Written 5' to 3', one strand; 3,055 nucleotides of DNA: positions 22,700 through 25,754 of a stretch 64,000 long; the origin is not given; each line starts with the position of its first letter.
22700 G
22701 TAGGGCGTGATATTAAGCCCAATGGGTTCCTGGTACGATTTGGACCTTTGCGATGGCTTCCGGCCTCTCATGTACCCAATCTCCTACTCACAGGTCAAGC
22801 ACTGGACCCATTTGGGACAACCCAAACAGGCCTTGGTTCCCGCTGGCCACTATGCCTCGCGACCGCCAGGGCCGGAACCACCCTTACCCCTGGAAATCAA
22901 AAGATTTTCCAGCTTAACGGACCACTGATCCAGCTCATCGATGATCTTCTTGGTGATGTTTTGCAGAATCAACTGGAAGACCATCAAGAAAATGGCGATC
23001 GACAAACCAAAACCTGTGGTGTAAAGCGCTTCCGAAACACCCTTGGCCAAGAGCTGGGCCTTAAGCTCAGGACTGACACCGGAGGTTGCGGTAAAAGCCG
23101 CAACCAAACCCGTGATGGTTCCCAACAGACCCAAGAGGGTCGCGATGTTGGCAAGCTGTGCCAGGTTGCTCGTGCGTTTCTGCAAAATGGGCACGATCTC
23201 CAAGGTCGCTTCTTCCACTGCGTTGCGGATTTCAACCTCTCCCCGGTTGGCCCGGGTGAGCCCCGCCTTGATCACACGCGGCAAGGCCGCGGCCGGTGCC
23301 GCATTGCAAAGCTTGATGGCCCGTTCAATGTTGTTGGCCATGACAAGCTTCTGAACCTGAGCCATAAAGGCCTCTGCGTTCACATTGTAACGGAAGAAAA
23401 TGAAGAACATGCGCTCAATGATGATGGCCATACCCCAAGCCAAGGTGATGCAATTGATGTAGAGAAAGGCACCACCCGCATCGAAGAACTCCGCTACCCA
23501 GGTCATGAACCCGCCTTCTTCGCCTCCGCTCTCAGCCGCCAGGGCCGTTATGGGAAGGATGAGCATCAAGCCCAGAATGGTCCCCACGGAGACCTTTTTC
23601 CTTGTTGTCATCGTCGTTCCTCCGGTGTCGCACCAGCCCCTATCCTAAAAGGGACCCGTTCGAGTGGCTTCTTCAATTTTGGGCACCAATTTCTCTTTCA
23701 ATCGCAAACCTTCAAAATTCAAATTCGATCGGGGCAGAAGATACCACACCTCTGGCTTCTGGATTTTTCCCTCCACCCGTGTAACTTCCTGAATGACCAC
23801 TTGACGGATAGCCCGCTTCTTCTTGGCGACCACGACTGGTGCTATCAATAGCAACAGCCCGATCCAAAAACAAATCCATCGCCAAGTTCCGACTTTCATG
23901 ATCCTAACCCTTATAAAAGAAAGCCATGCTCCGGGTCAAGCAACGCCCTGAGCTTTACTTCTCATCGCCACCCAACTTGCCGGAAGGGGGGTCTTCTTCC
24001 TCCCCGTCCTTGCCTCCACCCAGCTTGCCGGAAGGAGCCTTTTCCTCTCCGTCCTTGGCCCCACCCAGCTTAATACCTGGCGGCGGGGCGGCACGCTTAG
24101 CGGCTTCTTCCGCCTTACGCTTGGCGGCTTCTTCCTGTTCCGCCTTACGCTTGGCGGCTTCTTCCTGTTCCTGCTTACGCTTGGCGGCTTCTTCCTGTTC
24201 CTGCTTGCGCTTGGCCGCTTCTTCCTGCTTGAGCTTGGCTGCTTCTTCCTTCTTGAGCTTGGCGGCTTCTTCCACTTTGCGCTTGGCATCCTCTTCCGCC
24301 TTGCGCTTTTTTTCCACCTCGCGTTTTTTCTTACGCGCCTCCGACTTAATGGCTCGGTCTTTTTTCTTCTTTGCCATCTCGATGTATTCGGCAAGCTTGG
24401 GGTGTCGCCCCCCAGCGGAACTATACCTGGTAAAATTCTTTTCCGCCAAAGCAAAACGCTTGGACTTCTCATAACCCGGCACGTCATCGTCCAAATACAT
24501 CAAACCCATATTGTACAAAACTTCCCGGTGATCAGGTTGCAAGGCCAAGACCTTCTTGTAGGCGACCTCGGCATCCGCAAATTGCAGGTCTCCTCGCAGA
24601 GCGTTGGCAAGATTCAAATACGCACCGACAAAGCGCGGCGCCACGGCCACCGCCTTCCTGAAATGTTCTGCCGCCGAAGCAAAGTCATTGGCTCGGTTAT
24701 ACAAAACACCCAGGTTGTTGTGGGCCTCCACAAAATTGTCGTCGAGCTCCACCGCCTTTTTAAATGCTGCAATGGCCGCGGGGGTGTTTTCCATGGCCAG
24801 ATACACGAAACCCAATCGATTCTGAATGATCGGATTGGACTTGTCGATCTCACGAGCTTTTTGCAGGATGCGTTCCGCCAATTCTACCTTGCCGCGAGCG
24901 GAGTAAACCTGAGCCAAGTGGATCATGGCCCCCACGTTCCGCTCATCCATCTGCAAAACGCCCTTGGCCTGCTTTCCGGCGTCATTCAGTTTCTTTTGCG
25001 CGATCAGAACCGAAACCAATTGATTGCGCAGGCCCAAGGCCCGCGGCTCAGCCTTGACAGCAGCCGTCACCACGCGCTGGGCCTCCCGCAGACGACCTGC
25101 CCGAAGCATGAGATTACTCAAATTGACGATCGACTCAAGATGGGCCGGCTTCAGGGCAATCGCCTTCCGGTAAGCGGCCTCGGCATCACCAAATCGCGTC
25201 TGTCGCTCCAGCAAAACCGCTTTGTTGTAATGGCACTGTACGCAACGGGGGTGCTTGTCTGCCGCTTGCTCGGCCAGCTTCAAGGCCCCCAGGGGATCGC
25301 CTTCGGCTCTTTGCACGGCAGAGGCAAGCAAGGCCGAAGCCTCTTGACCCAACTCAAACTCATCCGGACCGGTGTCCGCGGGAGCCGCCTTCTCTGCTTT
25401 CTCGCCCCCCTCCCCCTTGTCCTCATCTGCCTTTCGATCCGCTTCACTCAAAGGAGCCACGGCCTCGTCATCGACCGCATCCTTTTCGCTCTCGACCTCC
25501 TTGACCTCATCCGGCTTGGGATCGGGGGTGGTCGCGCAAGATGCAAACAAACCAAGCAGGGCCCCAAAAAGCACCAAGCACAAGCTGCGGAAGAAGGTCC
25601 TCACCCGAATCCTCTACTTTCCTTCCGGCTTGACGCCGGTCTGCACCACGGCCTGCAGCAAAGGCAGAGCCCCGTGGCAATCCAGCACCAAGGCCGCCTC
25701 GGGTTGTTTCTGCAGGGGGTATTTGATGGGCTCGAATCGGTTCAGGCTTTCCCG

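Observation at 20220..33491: mglBA sits at the head of one co-directional cluster with an Agl/Glt-core-like envelope motor (TPR, TPR, small TM / TolQ-TolR-TolR / TonB-C-like)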

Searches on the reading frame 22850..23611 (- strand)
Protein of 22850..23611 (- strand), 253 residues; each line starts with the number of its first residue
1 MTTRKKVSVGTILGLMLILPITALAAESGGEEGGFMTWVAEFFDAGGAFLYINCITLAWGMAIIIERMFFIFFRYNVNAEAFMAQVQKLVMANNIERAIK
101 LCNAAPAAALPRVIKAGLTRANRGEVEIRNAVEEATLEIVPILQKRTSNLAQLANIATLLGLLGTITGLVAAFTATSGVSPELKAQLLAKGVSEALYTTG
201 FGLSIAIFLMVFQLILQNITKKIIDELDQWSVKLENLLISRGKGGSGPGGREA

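Call 4: search_protein_families(library=pfam, proteins=[window:22850-23611:-], max_evalue=0.01)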
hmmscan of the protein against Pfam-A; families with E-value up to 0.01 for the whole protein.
window:22850-23611:- (253 aa): 1 family
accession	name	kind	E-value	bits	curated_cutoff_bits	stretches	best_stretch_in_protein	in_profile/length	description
PF01618.21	MotA_ExbB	-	5.6e-22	78.3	22.9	1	111-228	7-126/127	MotA/TolQ/ExbB proton channel family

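Call 6: search_protein_families(library=ncbifam, proteins=[window:22850-23611:-], max_evalue=0.01)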
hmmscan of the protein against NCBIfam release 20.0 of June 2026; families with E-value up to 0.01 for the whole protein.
window:22850-23611:- (253 aa): 5 families
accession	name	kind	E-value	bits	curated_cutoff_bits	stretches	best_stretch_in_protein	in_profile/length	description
TIGR02796.1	tolQ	equivalog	3.2e-11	43.4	221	1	62-237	29-213/216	protein TolQ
NF008066.0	PRK10801.1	equivalog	6.1e-06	25.9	403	1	146-221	126-201/230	Tol-Pal system protein TolQ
TIGR02797.1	exbB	equivalog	1.1e-05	25.3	206.2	1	142-216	114-187/211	tonB-system energizer ExbB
NF007722.0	PRK10414.1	equivalog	0.00015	21.3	402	1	147-213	130-195/244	tol-pal system-associated acyl-CoA thioesterase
TIGR02805.1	exbB2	equivalog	0.0044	17.2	135.35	1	150-215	58-123/138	TonB-system energizer ExbB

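Call 32: find_homologous_proteins(query=window:22850-23611:-, max_evalue=1e-8)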
Query window:22850-23611:- (253 aa): 4607 proteins with E <= 1e-8 among 7602 candidates; the best 120 are listed.
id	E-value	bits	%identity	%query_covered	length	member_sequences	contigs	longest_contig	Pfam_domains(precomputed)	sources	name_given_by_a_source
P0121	2.1e-150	517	98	100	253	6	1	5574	PF01618.22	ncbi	-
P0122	3.2e-131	454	91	88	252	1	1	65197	PF01618.22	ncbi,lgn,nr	ncbi:MAG: MotA/TolQ/ExbB proton channel family protein [Deltaproteobacteria bacterium]|nr:MotA/TolQ/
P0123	3.2e-119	415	83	93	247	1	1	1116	PF01618.22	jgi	jgi:biopolymer transport protein ExbB/TolQ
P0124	2.2e-116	406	78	97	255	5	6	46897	PF01618.22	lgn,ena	-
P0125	5.5e-115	401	77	97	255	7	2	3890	PF01618.22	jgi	jgi:biopolymer transport protein ExbB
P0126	2.3e-113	396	78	97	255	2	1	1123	PF01618.22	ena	-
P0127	4.0e-111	388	72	99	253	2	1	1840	PF01618.22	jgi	jgi:biopolymer transport protein ExbB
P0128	1.5e-110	387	76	96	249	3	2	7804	PF01618.22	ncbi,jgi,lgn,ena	-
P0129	1.6e-110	386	72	97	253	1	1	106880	PF01618.22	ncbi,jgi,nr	ncbi:MAG: MotA/TolQ/ExbB proton channel family protein [Deltaproteobacteria bacterium]|nr:MotA/TolQ/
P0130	4.3e-110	385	71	99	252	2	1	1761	PF01618.22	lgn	-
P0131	7.4e-110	384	73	96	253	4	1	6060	PF01618.22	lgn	-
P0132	8.5e-110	384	71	99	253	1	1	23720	PF01618.22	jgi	jgi:biopolymer transport protein ExbB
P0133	1.0e-109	384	72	97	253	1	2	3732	PF01618.22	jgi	-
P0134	1.9e-109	383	71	97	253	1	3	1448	PF01618.22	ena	-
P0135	2.2e-109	383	74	95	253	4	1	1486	PF01618.22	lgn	-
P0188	3.4e-79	284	62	86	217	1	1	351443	PF01618.22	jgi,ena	-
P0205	1.9e-78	282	63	84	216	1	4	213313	PF01618.22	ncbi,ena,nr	ncbi:MAG: transporter [Myxococcales bacterium]|nr:transporter [Myxococcales bacterium]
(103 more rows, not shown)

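Call 62: search_solved_structures(query=window:22850-23611:-, max_evalue=0.01, show_alignments=1)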
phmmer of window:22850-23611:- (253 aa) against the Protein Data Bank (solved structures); distinct sequences matched with E-value up to 0.01: 6.
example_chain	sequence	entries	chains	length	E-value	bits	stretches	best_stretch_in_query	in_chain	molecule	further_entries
9kpz_A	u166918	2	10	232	1e-05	28.8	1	147-222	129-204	Tol-Pal system protein TolQ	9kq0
8odt_A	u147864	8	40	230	1e-05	28.8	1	147-222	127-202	Tol-Pal system protein TolQ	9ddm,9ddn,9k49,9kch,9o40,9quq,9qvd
9avi_A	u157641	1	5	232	0.00031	23.9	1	147-209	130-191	Tol-Pal system protein TolQ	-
8vlw_A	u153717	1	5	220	0.00036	23.7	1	147-208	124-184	Tol-Pal system protein TolQ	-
7ajq_A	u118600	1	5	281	0.0084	19.2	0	149-216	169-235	Biopolymer transport protein ExbB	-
6ye4_A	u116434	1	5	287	0.0088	19.2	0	149-216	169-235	Biopolymer transport protein ExbB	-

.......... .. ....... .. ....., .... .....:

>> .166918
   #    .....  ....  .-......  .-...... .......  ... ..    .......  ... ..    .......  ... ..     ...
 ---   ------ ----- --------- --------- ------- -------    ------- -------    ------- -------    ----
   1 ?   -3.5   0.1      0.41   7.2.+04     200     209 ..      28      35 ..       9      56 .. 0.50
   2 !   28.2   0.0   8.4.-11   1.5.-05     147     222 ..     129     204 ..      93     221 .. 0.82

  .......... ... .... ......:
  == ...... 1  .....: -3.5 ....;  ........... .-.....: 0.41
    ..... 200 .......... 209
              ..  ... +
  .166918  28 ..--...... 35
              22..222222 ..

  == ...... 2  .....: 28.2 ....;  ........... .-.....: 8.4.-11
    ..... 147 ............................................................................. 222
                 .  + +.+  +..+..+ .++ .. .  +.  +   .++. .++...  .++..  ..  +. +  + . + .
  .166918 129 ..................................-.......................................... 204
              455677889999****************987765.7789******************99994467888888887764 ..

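Call 64: find_encoding_contigs(protein=P0205, flank=10000, max_places=1)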
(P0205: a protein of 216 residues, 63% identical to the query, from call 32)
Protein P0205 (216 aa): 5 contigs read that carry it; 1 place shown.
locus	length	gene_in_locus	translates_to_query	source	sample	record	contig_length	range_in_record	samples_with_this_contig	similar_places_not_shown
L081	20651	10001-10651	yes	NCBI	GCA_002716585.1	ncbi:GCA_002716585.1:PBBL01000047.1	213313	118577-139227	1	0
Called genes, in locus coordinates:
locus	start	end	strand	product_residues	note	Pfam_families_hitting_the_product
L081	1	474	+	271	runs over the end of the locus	PF06271:RDD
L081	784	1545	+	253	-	-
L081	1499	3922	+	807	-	PF00515:TPR_1 (faint), PF13424:TPR_12 (faint), PF07719:TPR_2 (faint), PF12895:ANAPC3 (faint), PF13174:TPR_6 (faint), PF13181:TPR_8 (faint), PF13432:TPR_16 (faint), PF13428:TPR_14 (faint), +2 more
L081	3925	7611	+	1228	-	PF13525:YfiO (faint), PF07719:TPR_2 (faint), PF13174:TPR_6 (faint), PF13428:TPR_14 (faint), PF13432:TPR_16 (faint), PF14559:TPR_19 (faint), PF00515:TPR_1 (faint), PF13176:TPR_7 (faint), +2 more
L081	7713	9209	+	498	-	PF09976:TPR_21 (faint), PF13174:TPR_6 (faint), PF13432:TPR_16 (weak), PF14559:TPR_19 (weak), PF14559:TPR_19 (weak), PF13414:TPR_11 (weak), PF00515:TPR_1 (weak), PF14559:TPR_19 (weak), +12 more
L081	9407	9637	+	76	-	-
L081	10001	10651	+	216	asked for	PF01618:MotA_ExbB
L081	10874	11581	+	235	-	PF02472:ExbD (weak)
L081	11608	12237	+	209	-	PF02472:ExbD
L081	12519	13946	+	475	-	-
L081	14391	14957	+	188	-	-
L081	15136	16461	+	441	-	-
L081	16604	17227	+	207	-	PF02563:Poly_export, PF22461:SLBB_2, PF10531:SLBB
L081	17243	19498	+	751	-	PF02706:Wzz, PF13807:GNVR, PF01656:CbiA (weak), PF10609:ParA, PF13614:AAA_31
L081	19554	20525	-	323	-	PF06574:FAD_syn, PF01687:Flavokinase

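Call 65: find_encoding_contigs(protein=P0188, flank=10000, max_places=1)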
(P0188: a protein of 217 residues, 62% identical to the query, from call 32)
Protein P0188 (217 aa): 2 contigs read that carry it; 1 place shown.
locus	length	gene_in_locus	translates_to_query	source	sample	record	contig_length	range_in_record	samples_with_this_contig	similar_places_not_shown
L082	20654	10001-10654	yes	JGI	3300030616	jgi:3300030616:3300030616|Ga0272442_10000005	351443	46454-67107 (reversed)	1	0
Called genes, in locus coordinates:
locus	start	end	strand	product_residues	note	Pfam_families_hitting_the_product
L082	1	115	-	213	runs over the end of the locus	PF17676:Peptidase_S66C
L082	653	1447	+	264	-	-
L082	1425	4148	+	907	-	PF13432:TPR_16 (faint), PF13174:TPR_6 (faint), PF07719:TPR_2 (faint), PF25064:ARM_TT21_5th (faint)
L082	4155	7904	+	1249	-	-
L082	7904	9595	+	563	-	-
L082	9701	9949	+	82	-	-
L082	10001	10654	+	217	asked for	PF01618:MotA_ExbB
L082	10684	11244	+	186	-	PF02472:ExbD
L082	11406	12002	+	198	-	PF02472:ExbD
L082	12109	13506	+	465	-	-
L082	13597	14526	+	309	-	-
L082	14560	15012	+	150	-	PF00027:cNMP_binding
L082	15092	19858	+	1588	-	PF01839:FG-GAP (faint), PF13517:FG-GAP_3 (weak), PF14783:BBS2_Mid (faint), PF25292:Beta-prop_CGLA (weak), PF13517:FG-GAP_3, PF07233:DUF1425 (faint), PF21027:Sde0182_C (faint)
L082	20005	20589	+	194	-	-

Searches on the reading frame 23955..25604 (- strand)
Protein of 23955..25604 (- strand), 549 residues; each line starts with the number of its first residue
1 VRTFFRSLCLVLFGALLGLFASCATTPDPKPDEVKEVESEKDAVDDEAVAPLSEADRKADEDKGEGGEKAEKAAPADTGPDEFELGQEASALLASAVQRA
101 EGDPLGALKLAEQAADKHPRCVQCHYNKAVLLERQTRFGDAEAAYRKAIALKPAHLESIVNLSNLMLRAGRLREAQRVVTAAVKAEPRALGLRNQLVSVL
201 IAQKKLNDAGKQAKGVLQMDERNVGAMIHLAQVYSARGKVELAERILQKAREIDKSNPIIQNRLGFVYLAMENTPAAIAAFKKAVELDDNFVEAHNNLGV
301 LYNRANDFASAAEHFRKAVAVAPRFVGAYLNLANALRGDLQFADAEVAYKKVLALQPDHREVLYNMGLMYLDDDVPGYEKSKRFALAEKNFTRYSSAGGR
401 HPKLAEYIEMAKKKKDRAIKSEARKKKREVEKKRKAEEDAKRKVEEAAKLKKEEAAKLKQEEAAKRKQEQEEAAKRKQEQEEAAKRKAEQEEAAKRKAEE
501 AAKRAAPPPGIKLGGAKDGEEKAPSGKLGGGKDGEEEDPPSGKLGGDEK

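Call 4: search_protein_families(library=pfam, proteins=[window:23955-25604:-], max_evalue=0.01)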
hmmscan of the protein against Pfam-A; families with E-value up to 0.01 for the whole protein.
window:23955-25604:- (549 aa): 17 families
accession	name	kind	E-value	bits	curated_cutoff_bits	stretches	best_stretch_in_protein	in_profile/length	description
PF00515.34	TPR_1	-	4.2e-29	99.6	27.8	4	293-325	2-34/34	Tetratricopeptide repeat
PF14559.12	TPR_19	-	1.5e-26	92.9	25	3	200-260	1-61/68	Tetratricopeptide repeat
PF13431.12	TPR_17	-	4.3e-25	86.3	24.4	1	280-311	1-32/34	Tetratricopeptide repeat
PF13414.12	TPR_11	-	1e-22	80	26.8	2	268-302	4-38/42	TPR repeat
PF07719.23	TPR_2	-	1.9e-22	77.9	27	4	123-155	2-34/34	Tetratricopeptide repeat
PF13432.12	TPR_16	-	1.5e-21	76.9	32.7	2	267-320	6-59/65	Tetratricopeptide repeat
PF13424.12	TPR_12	-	6.4e-20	71.6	30.1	2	260-322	5-75/77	Tetratricopeptide repeat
PF13428.12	TPR_14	-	8.4e-17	60.4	23.5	1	293-334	2-43/44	Tetratricopeptide repeat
PF13181.12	TPR_8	-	1.6e-15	56.3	25.7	1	123-155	2-34/34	Tetratricopeptide repeat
PF13374.12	TPR_10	-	8.5e-12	45.1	27.5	1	296-321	6-31/42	Tetratricopeptide repeat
PF13176.12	TPR_7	-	2.3e-08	33.9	27.9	0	226-254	1-31/36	Tetratricopeptide repeat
PF12895.13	ANAPC3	-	4.8e-08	33.6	27.2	0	135-209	2-75/82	Anaphase-promoting complex, cyclosome, subunit 3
PF07721.20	TPR_4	-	1.6e-06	28.6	27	0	226-248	3-25/26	Tetratricopeptide repeat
PF24575.1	TPR_Slam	-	2.7e-06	28.2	35.2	0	122-176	47-101/104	Surface lipoprotein assembly modifier, N-terminal TPR repeats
PF25064.1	ARM_TT21_5th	-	4.4e-06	27.4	27.8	0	131-187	10-66/117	TT21 fifth ARM repeats domain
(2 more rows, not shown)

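Call 6: search_protein_families(library=ncbifam, proteins=[window:23955-25604:-], max_evalue=0.01)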
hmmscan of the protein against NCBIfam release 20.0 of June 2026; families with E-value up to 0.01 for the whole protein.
window:23955-25604:- (549 aa): 20 families
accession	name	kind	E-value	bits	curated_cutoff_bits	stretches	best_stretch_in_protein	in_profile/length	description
NF040959.1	MamA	equivalog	8.5e-24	84.1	200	2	162-319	43-200/204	magnetosome protein MamA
TIGR02917.1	PEP_TPR_lipo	equivalog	1.8e-21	75.8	312.2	2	182-337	729-882/899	XrtA/PEP-CTERM system TPR-repeat protein PrsT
NF033758.1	gliding_GltE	equivalog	2.2e-18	66.4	225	1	113-438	77-405/411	adventurous gliding motility TPR repeat lipoprotein GltE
TIGR02521.1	type_IV_pilW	equivalog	1.5e-17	63.9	154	2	224-373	31-182/234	type IV pilus biogenesis/stability protein PilW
NF033762.1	social_mot_Tgl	equivalog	2.3e-14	53.4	225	3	277-353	50-127/252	social motility TPR repeat lipoprotein Tgl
TIGR00990.1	3a0801s09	subfamily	2.3e-09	36.4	757.25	2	225-357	366-498/615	mitochondrial import receptor subunit TOM70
NF033920.0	C39_PA2778_fam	equivalog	2.7e-09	36.8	150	3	229-323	161-255/255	PA2778 family cysteine peptidase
NF047558.1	TPR_END_plus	domain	1.4e-06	28.1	32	0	229-256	4-31/56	TPR end-of-group domain-containing protein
NF008391.2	PRK11189.1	equivalog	2.3e-06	27.3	250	1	277-336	84-143/297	lipoprotein NlpI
TIGR03939.1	PGA_TPR_OMP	equivalog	2.9e-06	25.8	366.65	1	193-270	398-475/800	poly-beta-1,6 N-acetyl-D-glucosamine export porin PgaA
NF002725.1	PRK02603.1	equivalog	8.3e-06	25.9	143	1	252-313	68-127/173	photosystem I assembly protein Ycf3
NF047371.1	FlcA_CTERM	equivalog_domain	1.4e-05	23.8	300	1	304-383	134-211/646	periplasmic flagellar collar protein FlcA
NF052415.1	T3SS_chap_SctY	equivalog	3.3e-05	24.3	70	1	154-249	4-102/106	type III secretion apparatus assembly chaperone SctY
TIGR02552.1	LcrH_SycD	equivalog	7.2e-05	22.5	104.8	1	202-290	30-118/136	SycD/LcrH family type III secretion system chaperone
NF008757.0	PRK11788.1-5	equivalog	0.00025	20.3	363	1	98-205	190-297/388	lipopolysaccharide assembly protein LapB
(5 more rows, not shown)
